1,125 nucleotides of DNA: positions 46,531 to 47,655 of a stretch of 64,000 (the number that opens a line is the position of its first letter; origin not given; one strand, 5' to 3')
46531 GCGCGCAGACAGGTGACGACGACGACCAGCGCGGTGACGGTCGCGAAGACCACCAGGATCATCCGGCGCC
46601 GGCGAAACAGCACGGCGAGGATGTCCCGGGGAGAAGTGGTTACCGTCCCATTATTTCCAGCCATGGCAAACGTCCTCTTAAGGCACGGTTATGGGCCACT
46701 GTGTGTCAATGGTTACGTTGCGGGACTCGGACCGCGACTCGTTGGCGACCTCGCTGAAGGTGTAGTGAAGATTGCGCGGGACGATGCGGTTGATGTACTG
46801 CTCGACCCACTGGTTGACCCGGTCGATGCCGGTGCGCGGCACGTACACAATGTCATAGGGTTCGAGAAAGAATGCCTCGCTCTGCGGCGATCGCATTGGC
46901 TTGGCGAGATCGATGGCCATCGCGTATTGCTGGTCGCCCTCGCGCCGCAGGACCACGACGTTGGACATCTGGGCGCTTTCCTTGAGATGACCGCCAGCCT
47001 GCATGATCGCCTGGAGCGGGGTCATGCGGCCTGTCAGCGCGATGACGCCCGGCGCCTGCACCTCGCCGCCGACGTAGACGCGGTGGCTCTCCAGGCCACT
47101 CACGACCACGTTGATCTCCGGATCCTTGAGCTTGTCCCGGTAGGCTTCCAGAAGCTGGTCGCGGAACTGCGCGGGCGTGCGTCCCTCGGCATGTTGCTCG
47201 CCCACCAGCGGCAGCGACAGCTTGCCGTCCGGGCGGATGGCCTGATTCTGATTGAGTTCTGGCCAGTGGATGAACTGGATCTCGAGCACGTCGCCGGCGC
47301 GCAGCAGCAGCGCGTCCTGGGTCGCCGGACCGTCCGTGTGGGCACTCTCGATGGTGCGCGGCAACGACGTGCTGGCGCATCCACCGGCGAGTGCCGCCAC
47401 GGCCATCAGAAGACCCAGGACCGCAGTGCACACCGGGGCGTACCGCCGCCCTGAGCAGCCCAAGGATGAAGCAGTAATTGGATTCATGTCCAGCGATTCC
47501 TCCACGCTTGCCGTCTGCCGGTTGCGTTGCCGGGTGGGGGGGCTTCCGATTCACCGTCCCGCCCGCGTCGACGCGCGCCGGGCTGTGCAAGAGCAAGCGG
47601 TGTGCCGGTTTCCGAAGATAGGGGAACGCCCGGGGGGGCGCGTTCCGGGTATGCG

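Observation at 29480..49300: A 20-kb minus-strand EPS locus with an exosortase/PEP-CTERM-type gene set, but no exosortase, EpsI or sensor kinase in the window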

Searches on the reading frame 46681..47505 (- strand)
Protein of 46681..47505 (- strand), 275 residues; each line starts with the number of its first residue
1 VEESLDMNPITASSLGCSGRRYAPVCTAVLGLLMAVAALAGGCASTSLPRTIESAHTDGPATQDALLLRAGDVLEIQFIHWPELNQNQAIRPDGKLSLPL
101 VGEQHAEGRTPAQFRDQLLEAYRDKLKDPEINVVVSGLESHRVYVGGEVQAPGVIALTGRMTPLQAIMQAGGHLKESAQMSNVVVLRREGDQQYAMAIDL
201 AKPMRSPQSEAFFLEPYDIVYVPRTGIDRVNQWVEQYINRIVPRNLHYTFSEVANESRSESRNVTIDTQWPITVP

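Call 6: search_protein_families(library=ncbifam, proteins=[window:46681-47505:-], max_evalue=0.001)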
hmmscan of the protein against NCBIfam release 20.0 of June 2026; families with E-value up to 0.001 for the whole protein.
window:46681-47505:- (275 aa): 4 families
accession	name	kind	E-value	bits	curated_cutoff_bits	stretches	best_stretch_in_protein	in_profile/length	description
TIGR03027.2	pepcterm_export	equivalog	1.1e-25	90.3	180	1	69-224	6-166/169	XrtA/PEP-CTERM system exopolysaccharide export protein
NF041843.1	EpsY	equivalog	7.9e-20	71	320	1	34-199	21-184/211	exopolysaccharide export protein EpsY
NF011658.0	PRK15078.1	subfamily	4.5e-19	68.4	333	1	88-193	118-222/380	polysaccharide export protein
TIGR03028.1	EpsE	equivalog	2.8e-15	56.3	262.65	1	68-225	4-162/239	polysaccharide export protein EpsE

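Call 24: search_protein_families(library=pfam, proteins=[window:46681-47505:-], max_evalue=0.05)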
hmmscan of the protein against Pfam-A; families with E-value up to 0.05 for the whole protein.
window:46681-47505:- (275 aa): 3 families
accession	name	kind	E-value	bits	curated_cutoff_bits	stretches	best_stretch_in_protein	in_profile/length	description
PF02563.21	Poly_export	-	2.7e-17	63.2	28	1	61-135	2-76/77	Polysaccharide biosynthesis/export protein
PF22461.2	SLBB_2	-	2e-12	47.5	27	1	142-222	2-79/79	SLBB domain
PF10531.15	SLBB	-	9.4e-08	32.2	27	1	142-191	1-50/55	SLBB domain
